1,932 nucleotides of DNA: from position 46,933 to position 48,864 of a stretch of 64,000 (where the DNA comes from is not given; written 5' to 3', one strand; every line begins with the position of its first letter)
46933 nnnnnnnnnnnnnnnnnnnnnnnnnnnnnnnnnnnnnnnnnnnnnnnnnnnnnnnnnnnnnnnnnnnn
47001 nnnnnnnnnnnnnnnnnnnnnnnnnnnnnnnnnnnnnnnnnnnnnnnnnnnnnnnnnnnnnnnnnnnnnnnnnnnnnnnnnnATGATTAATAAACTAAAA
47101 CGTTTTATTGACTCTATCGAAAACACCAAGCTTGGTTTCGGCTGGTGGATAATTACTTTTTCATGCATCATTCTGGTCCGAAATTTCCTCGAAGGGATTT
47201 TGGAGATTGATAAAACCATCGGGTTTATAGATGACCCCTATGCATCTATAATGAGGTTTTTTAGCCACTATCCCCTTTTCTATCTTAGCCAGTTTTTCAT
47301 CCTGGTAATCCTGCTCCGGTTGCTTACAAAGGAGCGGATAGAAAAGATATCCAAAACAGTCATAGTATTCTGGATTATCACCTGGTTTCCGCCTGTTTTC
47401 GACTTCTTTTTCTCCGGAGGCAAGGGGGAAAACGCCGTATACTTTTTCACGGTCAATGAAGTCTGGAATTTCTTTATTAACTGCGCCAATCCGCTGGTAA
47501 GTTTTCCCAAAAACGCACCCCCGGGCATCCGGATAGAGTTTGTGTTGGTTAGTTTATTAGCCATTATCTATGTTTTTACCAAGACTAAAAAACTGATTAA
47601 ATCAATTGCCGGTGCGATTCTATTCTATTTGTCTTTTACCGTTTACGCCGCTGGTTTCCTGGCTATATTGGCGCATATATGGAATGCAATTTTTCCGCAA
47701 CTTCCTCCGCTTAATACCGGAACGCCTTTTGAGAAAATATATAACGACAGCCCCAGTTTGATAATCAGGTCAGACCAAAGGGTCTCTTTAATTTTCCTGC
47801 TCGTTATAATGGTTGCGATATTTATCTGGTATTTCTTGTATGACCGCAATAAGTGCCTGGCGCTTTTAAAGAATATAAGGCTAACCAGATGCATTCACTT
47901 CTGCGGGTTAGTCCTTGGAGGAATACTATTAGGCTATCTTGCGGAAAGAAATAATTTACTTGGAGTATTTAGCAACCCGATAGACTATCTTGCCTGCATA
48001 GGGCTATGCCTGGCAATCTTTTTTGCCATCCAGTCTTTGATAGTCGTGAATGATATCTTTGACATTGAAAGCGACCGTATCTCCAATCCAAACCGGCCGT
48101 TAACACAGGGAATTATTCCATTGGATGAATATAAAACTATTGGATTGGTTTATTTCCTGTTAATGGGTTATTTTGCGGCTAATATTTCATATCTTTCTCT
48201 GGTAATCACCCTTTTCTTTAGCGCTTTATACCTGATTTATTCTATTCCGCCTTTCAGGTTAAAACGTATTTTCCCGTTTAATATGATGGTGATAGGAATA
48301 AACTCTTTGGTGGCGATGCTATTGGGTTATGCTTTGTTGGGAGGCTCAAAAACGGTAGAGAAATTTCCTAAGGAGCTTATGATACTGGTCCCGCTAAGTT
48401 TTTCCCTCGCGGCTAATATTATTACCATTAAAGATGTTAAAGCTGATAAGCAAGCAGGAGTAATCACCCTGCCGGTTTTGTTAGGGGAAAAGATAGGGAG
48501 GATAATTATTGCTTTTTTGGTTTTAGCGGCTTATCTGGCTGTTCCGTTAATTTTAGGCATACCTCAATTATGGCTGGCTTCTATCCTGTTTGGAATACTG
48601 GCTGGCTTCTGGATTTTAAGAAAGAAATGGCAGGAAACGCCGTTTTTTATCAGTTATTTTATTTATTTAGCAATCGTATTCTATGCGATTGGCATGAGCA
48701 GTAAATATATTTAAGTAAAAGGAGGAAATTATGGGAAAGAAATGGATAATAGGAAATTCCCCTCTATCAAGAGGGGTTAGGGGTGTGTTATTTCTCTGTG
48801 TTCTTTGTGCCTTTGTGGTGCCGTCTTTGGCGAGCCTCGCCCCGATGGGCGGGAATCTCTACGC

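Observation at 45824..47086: TolB-like beta-propeller gene whose only N-terminus is the translated 21-bp array (Cys heptad fused to PD40 repeats)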

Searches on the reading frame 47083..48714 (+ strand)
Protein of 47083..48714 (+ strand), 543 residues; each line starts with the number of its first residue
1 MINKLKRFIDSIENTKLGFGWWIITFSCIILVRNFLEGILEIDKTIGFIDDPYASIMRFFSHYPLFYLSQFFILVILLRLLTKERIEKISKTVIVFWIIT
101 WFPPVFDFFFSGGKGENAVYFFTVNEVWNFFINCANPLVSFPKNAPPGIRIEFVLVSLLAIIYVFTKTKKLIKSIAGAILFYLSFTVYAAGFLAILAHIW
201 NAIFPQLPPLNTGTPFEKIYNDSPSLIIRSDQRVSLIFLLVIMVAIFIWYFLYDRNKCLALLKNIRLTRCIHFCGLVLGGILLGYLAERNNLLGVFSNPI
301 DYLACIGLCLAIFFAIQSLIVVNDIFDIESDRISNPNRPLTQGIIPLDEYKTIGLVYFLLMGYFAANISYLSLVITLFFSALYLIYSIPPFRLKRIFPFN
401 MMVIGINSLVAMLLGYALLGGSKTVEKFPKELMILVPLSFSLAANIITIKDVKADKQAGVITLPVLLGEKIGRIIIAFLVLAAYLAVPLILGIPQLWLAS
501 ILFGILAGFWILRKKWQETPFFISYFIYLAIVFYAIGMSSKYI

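Call 11: search_protein_families(library=pfam, proteins=[window:47083-48714:+], max_evalue=0.01)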
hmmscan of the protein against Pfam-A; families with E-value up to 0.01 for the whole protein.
window:47083-48714:+ (543 aa): 1 family
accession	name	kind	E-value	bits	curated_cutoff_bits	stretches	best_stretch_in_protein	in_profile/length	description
PF01040.23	UbiA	-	2.4e-29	102.8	34.2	1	299-516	16-233/250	UbiA prenyltransferase family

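Call 14: find_encoding_contigs(protein=window:47083-48714:+, flank=10000, max_places=6)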
Protein window:47083-48714:+ (543 aa): 2 contigs read that carry it; 2 places shown.
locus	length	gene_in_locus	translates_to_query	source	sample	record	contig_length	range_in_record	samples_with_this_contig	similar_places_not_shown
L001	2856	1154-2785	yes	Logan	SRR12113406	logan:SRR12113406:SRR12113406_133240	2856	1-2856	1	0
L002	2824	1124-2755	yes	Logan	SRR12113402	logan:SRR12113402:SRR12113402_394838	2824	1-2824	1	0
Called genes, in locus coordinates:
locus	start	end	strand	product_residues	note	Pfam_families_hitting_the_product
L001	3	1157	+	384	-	?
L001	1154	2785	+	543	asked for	PF01040:UbiA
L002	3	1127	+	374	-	?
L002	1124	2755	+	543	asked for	PF01040:UbiA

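Call 40: find_related_loci(query=window:47083-48714:+, collection=genome_contigs, flank=10000)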
Query window:47083-48714:+ (543 aa) in genome_contigs; peptide patterns used: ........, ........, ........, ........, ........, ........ (x = any residue, [..] = any of these).
119 stretches matched a pattern; 57 encode a relative of the query (tblastn E <= 1e-3); 56 distinct loci.
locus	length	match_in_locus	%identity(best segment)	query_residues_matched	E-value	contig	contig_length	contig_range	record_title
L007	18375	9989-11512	39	1-532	3e-112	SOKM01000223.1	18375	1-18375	MAG: Candidatus Cloacimonadota bacterium isolate E44_bin80 NODE_997_length_18375_cov_7.688592, whole genome shotgun sequ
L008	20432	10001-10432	31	321-471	3e-10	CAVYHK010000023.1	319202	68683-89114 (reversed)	MAG: uncultured Bacteroidetes bacterium isolate MFD03726.bin.1.238 genome assembly, contig: contig_54609, whole genome s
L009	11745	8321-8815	30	300-470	4e-10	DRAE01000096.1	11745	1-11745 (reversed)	MAG TPA_asm: Candidatus Bathyarchaeota archaeon isolate HyVt-197 Ga0116200_10000700, whole genome shotgun sequence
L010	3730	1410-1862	31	311-468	2e-9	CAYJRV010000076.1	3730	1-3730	MAG TPA_asm: uncultured archaeon isolate ERP125453_co1_230 genome assembly, contig: NODE_35122_length_3730_cov_9.696054,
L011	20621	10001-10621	30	260-471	9e-9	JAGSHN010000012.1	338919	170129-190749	MAG: Candidatus Thorarchaeota archaeon isolate A361 k151_614415, whole genome shotgun sequence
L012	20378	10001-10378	32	259-381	4e-7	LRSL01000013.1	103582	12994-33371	MAG: Candidatus Thorarchaeota archaeon SMTZ1-45 WOR1_30_36_126, whole genome shotgun sequence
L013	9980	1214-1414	34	321-387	1e-6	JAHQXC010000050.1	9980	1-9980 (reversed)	MAG: Candidatus Odinarchaeia archaeon isolate RPA3 _4548, whole genome shotgun sequence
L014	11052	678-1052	32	259-381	2e-6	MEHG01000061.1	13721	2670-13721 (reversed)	MAG: Candidatus Thorarchaeota archaeon AB_25 ThorAB25_contig000061, whole genome shotgun sequence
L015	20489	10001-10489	29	320-490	2e-6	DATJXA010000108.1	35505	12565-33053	MAG TPA_asm: Bacteroidota bacterium isolate SMAG_U15114 k141_3382803, whole genome shotgun sequence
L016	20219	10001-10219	36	321-387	2e-6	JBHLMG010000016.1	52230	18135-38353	MAG: Promethearchaeota archaeon isolate DZ2M.269 DZ2M.269@1532, whole genome shotgun sequence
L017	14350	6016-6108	58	321-351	4e-6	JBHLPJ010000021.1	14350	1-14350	MAG: Promethearchaeota archaeon isolate H2M.176 H2M.176@3915, whole genome shotgun sequence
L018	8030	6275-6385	46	321-357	5e-6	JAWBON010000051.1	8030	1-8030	MAG: Candidatus Odinarchaeota archaeon isolate HHBFW-2_201803_bins_221 HHBFW-2_201803_bins_221_scaffold_51, whole genome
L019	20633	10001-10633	25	260-475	6e-6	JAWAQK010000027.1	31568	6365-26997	MAG: Candidatus Thorarchaeota archaeon isolate SZTDM-2_201709_bins_98 SZTDM-2_201709_bins_98_scaffold_27, whole genome s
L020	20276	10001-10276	32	254-349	4e-5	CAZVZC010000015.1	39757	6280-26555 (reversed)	MAG TPA_asm: uncultured archaeon isolate binchicken_co33_456 genome assembly, contig: NODE_787_length_39757_cov_9.457710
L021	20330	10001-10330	30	259-366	1e-5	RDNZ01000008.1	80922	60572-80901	MAG: Candidatus Thorarchaeota archaeon isolate DZG_bin1.115 NODE_8_length_80922_cov_12.560578, whole genome shotgun sequ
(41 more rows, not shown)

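Call 51: list_cluster_members(proteins=[P0001, window:47083-48714:+, window:27159-28427:+, window:23481-24173:+, window:44353-45702:+])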
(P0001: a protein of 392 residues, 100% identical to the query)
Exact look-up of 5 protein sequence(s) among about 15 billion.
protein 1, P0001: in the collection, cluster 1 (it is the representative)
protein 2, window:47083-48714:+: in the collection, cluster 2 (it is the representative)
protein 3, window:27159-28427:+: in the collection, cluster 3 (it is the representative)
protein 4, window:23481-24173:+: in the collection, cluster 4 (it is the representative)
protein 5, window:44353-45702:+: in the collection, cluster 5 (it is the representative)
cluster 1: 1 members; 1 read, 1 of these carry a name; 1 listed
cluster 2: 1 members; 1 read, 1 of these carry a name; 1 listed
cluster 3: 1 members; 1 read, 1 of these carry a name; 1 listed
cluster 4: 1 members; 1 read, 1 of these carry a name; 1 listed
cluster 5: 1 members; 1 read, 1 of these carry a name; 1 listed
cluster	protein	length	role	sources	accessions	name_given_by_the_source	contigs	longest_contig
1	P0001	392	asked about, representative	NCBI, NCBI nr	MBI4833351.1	MAG: PD40 domain-containing protein [Planctomycetes bacterium] | PD40 domain-containing protein [Planctomycetota bacterium]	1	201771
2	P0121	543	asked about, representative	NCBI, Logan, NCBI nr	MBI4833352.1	MAG: UbiA family prenyltransferase [Planctomycetes bacterium] | UbiA family prenyltransferase [Planctomycetota bacterium]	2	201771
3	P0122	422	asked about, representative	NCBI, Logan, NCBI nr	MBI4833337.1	MAG: PD40 domain-containing protein [Planctomycetes bacterium] | PD40 domain-containing protein [Planctomycetota bacterium]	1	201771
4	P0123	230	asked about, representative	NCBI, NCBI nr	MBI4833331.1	MAG: hypothetical protein HY811_00725 [Planctomycetes bacterium] | hypothetical protein [Planctomycetota bacterium]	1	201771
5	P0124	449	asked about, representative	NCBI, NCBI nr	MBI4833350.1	MAG: DUF4082 domain-containing protein [Planctomycetes bacterium] | DUF4082 domain-containing protein [Planctomycetota bacterium]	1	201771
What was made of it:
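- On Protein-coding heptad tandem-repeat gene (the 'Cys heptad' reading): PGAP's protein numbering leaves no gene on the copy 1 array (call 51).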
